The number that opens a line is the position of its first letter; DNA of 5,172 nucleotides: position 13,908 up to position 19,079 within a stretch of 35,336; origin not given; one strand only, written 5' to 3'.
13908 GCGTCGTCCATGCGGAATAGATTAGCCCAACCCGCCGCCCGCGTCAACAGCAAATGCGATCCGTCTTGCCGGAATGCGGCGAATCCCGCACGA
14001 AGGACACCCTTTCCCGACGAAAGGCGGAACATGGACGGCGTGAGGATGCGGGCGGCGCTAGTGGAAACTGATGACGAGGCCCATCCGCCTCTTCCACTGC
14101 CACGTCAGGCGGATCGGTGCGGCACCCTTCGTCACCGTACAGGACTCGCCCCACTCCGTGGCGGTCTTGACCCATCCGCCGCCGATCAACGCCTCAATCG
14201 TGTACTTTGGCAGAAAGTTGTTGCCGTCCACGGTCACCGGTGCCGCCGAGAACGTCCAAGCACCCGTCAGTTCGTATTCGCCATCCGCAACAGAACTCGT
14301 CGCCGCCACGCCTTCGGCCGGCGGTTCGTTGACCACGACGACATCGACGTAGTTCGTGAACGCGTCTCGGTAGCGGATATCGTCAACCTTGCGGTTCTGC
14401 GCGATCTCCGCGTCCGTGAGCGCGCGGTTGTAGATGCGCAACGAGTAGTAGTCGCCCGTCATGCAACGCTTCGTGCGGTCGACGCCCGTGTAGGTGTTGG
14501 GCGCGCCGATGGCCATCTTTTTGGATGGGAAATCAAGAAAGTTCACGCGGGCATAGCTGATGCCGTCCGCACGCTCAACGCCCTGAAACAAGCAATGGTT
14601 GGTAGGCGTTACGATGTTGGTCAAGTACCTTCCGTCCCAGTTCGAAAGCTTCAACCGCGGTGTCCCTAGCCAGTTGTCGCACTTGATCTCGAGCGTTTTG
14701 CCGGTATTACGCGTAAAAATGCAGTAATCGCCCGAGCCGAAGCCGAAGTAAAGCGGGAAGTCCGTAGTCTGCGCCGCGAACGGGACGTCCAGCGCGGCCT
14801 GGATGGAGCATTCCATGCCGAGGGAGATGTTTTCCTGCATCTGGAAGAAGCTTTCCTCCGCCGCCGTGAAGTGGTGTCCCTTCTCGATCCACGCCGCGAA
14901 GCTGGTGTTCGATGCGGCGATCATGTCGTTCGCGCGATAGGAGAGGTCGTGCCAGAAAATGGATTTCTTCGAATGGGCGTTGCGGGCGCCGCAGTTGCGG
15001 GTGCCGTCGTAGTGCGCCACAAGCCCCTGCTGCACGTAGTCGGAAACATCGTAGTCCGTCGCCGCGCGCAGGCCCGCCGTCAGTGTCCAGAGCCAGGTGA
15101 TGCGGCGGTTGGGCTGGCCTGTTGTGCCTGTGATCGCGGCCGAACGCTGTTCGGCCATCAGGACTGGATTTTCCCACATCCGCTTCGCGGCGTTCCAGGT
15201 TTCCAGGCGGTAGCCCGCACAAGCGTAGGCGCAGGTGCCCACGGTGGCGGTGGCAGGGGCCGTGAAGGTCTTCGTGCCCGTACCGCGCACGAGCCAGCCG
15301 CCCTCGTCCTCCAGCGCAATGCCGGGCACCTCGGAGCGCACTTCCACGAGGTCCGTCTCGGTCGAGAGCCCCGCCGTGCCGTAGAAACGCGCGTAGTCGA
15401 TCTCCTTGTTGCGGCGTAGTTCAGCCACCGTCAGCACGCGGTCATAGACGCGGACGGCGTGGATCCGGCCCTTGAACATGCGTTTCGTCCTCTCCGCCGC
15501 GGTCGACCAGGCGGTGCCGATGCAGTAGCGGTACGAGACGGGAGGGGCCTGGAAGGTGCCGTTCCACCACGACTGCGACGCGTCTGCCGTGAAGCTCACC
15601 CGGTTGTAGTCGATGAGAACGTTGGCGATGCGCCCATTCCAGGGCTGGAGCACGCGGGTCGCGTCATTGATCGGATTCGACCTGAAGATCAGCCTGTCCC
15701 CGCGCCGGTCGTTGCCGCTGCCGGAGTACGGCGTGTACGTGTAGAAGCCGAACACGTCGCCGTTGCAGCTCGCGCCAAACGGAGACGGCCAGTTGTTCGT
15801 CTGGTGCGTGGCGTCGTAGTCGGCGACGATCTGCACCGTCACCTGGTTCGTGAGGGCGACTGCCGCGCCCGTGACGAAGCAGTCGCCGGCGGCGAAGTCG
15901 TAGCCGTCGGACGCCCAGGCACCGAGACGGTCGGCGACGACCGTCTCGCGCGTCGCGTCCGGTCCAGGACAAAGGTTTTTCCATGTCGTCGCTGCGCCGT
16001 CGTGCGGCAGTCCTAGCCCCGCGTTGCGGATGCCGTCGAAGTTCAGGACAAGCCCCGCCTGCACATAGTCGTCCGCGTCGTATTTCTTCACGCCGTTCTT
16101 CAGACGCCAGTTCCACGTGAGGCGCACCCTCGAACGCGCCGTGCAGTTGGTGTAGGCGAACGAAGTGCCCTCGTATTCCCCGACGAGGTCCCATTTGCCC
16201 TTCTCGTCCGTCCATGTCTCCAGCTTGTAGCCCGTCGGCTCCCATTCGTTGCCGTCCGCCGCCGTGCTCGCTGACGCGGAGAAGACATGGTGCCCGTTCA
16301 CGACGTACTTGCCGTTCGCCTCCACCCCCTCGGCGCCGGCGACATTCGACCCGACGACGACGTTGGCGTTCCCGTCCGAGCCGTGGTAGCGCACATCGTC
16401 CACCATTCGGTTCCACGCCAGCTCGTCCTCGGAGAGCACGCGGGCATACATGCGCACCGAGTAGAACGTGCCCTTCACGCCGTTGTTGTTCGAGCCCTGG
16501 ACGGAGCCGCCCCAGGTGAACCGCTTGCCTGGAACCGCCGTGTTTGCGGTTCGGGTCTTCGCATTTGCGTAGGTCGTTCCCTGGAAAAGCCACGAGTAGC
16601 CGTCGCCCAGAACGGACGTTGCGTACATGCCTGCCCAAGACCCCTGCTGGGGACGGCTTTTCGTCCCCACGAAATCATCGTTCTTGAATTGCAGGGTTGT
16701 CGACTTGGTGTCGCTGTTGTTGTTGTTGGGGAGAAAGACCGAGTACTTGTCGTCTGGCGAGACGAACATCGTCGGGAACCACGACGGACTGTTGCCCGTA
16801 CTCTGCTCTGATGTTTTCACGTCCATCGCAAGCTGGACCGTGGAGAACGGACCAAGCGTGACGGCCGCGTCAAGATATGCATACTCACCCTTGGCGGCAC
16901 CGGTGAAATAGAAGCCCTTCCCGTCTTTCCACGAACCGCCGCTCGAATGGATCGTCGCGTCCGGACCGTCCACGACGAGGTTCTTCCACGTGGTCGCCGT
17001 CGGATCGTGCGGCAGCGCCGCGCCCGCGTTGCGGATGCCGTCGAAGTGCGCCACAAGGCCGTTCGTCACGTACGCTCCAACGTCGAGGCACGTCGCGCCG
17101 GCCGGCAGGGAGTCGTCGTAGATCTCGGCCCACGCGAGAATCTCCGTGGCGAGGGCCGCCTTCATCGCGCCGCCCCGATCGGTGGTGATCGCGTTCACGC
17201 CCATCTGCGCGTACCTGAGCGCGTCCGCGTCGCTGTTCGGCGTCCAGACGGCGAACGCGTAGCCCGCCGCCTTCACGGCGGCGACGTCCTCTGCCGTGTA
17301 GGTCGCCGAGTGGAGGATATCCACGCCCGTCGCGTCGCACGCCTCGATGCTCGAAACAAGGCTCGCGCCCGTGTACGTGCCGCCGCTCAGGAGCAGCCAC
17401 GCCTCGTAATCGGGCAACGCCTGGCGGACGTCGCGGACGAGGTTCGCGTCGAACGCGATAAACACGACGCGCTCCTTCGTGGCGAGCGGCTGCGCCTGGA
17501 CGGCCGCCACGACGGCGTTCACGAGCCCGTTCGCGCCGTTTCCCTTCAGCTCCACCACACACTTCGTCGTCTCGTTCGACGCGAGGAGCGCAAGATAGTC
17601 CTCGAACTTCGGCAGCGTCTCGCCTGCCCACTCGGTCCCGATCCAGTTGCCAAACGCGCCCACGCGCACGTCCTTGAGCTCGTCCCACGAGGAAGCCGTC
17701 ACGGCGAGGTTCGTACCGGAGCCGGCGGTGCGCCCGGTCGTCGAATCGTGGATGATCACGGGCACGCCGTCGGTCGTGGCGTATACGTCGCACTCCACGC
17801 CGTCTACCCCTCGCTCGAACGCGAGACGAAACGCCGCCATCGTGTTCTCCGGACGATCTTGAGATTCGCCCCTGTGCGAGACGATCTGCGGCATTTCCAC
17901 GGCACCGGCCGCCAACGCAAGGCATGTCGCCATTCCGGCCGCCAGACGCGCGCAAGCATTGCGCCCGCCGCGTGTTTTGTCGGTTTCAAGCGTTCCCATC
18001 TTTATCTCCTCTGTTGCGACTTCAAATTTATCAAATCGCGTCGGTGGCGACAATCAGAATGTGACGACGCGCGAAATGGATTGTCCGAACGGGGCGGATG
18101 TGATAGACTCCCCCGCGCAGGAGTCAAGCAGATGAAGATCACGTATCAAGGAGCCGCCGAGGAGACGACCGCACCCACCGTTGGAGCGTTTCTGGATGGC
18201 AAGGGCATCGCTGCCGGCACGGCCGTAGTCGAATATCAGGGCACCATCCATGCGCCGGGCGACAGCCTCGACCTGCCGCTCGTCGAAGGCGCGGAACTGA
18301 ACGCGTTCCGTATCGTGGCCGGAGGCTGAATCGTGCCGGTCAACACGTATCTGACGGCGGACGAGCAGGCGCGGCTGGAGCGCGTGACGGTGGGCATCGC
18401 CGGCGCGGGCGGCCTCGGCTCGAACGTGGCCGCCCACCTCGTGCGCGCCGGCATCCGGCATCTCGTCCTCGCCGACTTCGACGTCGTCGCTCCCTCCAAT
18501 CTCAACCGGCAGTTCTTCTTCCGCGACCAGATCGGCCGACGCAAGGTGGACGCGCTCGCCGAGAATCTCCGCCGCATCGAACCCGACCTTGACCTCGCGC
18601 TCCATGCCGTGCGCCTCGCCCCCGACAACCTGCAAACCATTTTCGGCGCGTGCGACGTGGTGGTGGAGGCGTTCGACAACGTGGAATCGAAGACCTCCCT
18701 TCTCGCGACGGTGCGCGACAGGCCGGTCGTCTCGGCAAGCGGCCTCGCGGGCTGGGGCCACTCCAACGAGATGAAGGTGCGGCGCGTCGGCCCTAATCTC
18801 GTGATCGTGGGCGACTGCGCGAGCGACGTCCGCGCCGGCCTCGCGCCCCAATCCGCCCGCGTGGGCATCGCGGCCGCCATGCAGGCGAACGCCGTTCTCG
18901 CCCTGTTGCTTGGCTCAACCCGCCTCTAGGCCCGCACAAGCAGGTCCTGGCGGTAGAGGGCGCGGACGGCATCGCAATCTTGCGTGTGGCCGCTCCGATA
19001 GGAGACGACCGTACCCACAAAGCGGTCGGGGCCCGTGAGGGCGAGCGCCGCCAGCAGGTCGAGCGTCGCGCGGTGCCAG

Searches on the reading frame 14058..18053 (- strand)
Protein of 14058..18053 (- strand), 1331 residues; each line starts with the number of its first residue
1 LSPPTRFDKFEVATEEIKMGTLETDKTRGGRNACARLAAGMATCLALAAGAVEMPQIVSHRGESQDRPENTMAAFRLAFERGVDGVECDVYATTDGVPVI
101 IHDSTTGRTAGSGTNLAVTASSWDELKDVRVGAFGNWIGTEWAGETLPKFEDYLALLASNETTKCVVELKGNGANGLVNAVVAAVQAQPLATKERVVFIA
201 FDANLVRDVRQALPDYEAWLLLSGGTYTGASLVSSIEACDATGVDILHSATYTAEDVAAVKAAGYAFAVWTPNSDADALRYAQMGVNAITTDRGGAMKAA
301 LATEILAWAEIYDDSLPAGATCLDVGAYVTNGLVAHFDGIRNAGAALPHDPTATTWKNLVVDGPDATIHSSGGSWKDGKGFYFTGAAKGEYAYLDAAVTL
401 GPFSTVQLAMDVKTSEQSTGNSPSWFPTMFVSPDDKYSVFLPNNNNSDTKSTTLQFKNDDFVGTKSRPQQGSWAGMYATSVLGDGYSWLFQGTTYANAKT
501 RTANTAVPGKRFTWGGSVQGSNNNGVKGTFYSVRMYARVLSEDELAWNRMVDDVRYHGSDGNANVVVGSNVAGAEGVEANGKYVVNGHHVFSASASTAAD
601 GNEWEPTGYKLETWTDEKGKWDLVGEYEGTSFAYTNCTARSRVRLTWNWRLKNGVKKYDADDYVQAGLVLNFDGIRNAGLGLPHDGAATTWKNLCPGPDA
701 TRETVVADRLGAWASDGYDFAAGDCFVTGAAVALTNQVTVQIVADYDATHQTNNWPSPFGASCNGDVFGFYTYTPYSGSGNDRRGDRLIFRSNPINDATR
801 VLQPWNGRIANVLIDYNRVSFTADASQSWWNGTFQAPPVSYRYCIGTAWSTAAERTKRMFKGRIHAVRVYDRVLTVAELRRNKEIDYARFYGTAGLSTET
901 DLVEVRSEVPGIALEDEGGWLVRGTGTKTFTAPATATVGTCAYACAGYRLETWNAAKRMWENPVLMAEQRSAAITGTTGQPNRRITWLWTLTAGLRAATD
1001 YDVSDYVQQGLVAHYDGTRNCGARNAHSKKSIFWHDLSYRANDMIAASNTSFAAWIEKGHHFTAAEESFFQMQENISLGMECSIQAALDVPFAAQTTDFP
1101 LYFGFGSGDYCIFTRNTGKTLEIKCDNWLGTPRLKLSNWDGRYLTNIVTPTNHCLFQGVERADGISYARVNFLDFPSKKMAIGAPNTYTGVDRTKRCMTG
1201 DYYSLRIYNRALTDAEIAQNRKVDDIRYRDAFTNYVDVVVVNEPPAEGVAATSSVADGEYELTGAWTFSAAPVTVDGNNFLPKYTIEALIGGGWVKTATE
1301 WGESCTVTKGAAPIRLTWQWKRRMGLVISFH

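Call 3: search_protein_families(library=pfam, proteins=[window:14058-18053:-], max_evalue=0.01)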
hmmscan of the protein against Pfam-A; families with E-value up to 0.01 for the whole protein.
window:14058-18053:- (1331 aa): 2 families
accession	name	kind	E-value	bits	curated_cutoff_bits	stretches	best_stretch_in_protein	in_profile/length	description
PF03009.23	GDPD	-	5.7e-38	131.8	23.6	1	60-293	1-241/244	Glycerophosphoryl diester phosphodiesterase family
PF13385.13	Laminin_G_3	-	2.6e-11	44.3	27.6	1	421-546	29-151/151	Concanavalin A-like lectin/glucanases superfamily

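Call 9: search_protein_families(library=ncbifam, proteins=[window:14058-18053:-], max_evalue=0.001)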
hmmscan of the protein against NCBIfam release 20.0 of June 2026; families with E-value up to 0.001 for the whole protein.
window:14058-18053:- (1331 aa): 4 families
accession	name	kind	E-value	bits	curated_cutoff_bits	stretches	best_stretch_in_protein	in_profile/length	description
NF006989.0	PRK09454.1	equivalog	2.3e-30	105.7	264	1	54-299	9-246/251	glycerophosphodiester phosphodiesterase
NF041304.3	AvrBs2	equivalog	6e-11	41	1000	1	65-140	282-361/716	type III secretion system effector avirulence protein AvrBs2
NF053857.1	LysphglycPlipDStph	equivalog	1.5e-10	40.9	450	1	53-132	44-121/305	lysophosphatidylglycerol phospholipase D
NF008354.0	PRK11143.1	equivalog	6.7e-07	28.5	254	1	37-105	13-81/359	glycerophosphodiester phosphodiesterase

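Call 18: find_related_loci(query=window:14058-17999:-, collection=genome_contigs, flank=10000)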
Query window:14058-17999:- (1313 aa) in genome_contigs; peptide patterns used: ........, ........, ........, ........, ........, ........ (x = any residue, [..] = any of these).
36 stretches matched a pattern; 5 encode a relative of the query (tblastn E <= 1e-3); 5 distinct loci.
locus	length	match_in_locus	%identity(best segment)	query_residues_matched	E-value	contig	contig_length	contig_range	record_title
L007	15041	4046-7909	88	23-1311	0e+0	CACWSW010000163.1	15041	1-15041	uncultured bacterium isolate RUG10884 genome assembly, contig: RUG10884_asm_163, whole genome shotgun sequence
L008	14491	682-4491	84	12-1311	0e+0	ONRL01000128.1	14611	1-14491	uncultured Lentisphaerae bacterium isolate RUG572 genome assembly, contig: scaffold_8841, whole genome shotgun sequence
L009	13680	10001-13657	77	1-1308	0e+0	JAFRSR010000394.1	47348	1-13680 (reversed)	MAG: Kiritimatiellae bacterium isolate RGIG2765 Goat_Omasum-5__c622028, whole genome shotgun sequence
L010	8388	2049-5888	75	35-1310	0e+0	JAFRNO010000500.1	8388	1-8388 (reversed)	MAG: Kiritimatiellae bacterium isolate RGIG2632 Goat_Omasum-1__c511336, whole genome shotgun sequence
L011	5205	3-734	67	391-1310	2e-96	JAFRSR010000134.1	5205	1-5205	MAG: Kiritimatiellae bacterium isolate RGIG2765 Goat_Omasum-5__c213141, whole genome shotgun sequence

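Call 24: search_protein_families(library=pfam, proteins=[L007:891-3314:+, L007:3280-3972:+, L007:8163-8906:+, L007:8878-12435:+, L007:12466-13416:-, L007:13742-14944:-, L009:210-1757:+, L009:1851-6254:+, L009:6311-7117:+, L009:7282-8721:+], max_evalue=0.0001)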
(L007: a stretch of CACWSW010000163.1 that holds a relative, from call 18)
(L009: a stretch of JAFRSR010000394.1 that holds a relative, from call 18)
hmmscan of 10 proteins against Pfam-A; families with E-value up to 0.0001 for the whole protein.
L007:891-3314:+ (807 aa): 3 families
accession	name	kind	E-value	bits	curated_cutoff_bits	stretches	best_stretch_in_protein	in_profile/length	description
PF00754.31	F5_F8_type_C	-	1e-10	42.2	28.2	0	511-599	3-82/127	F5/8 type C domain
PF22633.2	F5_F8_type_C_2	-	4.8e-05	24.3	27.8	0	576-601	44-69/91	NedA-like, galactose-binding domain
PF12951.13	PATR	-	5e-05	23.7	27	1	421-451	1-30/30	Passenger-associated-transport-repeat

L007:3280-3972:+ (230 aa): 0 families

L007:8163-8906:+ (247 aa): 0 families

L007:8878-12435:+ (1185 aa): 4 families
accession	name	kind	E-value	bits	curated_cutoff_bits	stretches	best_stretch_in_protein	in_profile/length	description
PF12831.13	FAD_oxidored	-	1.5e-64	219.3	27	4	808-939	287-416/416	FAD dependent oxidoreductase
PF00890.30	FAD_binding_2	-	1.4e-09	38.1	20.4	0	606-641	1-36/414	FAD binding domain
PF07992.20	Pyr_redox_2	-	9.5e-09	35.5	26.1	0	605-641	1-33/291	Pyridine nucleotide-disulphide oxidoreductase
PF00070.33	Pyr_redox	-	5.2e-05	24.1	22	0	134-170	2-42/82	Pyridine nucleotide-disulphide oxidoreductase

L007:12466-13416:- (316 aa): 0 families

L007:13742-14944:- (400 aa): 0 families

L009:210-1757:+ (515 aa): 1 family
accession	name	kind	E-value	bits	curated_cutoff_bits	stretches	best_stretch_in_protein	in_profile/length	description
PF14307.12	Glyco_tran_WbsX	-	1.6e-12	48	25.1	1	192-483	38-349/350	Glycosyltransferase WbsX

L009:1851-6254:+ (1467 aa): 1 family
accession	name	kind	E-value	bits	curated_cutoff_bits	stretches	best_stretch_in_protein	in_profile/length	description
PF12951.13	PATR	-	8.5e-08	32.6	27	1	534-561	1-28/30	Passenger-associated-transport-repeat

L009:6311-7117:+ (268 aa): 0 families

L009:7282-8721:+ (479 aa): 1 family
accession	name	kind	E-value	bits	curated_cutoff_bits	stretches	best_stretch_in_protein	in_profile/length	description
PF03781.23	FGE-sulfatase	-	2.5e-11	44.2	23.3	1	170-397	7-199/255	Sulfatase-modifying factor enzyme 1-like domain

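Call 29: search_solved_structures(query=window:14058-17999:-, max_evalue=0.001)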
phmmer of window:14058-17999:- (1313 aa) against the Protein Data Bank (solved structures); distinct sequences matched with E-value up to 0.001: 28.
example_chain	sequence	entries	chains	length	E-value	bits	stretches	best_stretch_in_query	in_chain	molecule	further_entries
3qvq_A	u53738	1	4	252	2.4e-21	78.3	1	36-283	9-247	Phosphodiesterase Olei02445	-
2pz0_A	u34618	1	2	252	5.9e-20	73.7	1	39-275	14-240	Glycerophosphoryl diester phosphodiesterase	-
2otd_A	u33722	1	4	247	5.1e-13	50.7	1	36-275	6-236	Glycerophosphodiester phosphodiesterase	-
1zcc_A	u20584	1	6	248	1.3e-12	49.4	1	36-257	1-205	glycerophosphodiester phosphodiesterase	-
4oec_A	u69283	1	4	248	4e-12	47.8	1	39-194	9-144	Glycerophosphoryl diester phosphodiesterase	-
1v8e_A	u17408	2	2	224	4.7e-12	47.5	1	36-88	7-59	putative glycerophosphoryl diester phosphodiesterase | Glycerophosphoryl Diester Phosphodiesterase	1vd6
3ks5_A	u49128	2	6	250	2.2e-08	35.4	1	36-286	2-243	Glycerophosphoryl diester phosphodiesterase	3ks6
7e0v_A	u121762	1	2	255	2.6e-08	35.2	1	39-131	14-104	Glycerophosphodiester phosphodiesterase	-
3l12_A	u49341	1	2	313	3.3e-08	34.8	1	35-88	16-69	Putative Glycerophosphoryl diester phosphodiesterase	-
2o55_A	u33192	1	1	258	4.5e-08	34.3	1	34-255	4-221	putative glycerophosphodiester phosphodiesterase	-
8ghh_A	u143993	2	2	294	6.4e-08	33.8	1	36-109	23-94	Glycerophosphodiester phosphodiesterase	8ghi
7e2a_A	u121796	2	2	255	3.2e-07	31.5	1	39-131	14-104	Glycerophosphodiester phosphodiesterase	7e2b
5t91_A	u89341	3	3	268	4.1e-07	31.2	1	39-274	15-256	Glycerophosphoryl diester phosphodiesterase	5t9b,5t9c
3no3_A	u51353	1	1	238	5.7e-07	30.7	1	38-275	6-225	glycerophosphodiester phosphodiesterase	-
5vug_A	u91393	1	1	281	9.2e-07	30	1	32-100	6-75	Uncharacterized protein Rv2277c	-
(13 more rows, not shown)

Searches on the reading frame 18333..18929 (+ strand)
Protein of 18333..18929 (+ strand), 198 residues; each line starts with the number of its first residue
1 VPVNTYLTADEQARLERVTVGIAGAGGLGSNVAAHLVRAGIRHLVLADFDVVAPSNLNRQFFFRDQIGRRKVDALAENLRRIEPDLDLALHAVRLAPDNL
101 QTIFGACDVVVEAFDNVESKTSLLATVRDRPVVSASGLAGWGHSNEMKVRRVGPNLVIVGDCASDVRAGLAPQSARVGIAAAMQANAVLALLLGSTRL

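Call 58: search_protein_families(library=pfam, proteins=[window:18333-18929:+], max_evalue=0.0001)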
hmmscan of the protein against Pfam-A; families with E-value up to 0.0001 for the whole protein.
window:18333-18929:+ (198 aa): 1 family
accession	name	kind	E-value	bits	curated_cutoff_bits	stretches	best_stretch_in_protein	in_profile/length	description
PF00899.27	ThiF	-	2.5e-36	125.5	28.1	1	8-194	11-204/238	ThiF family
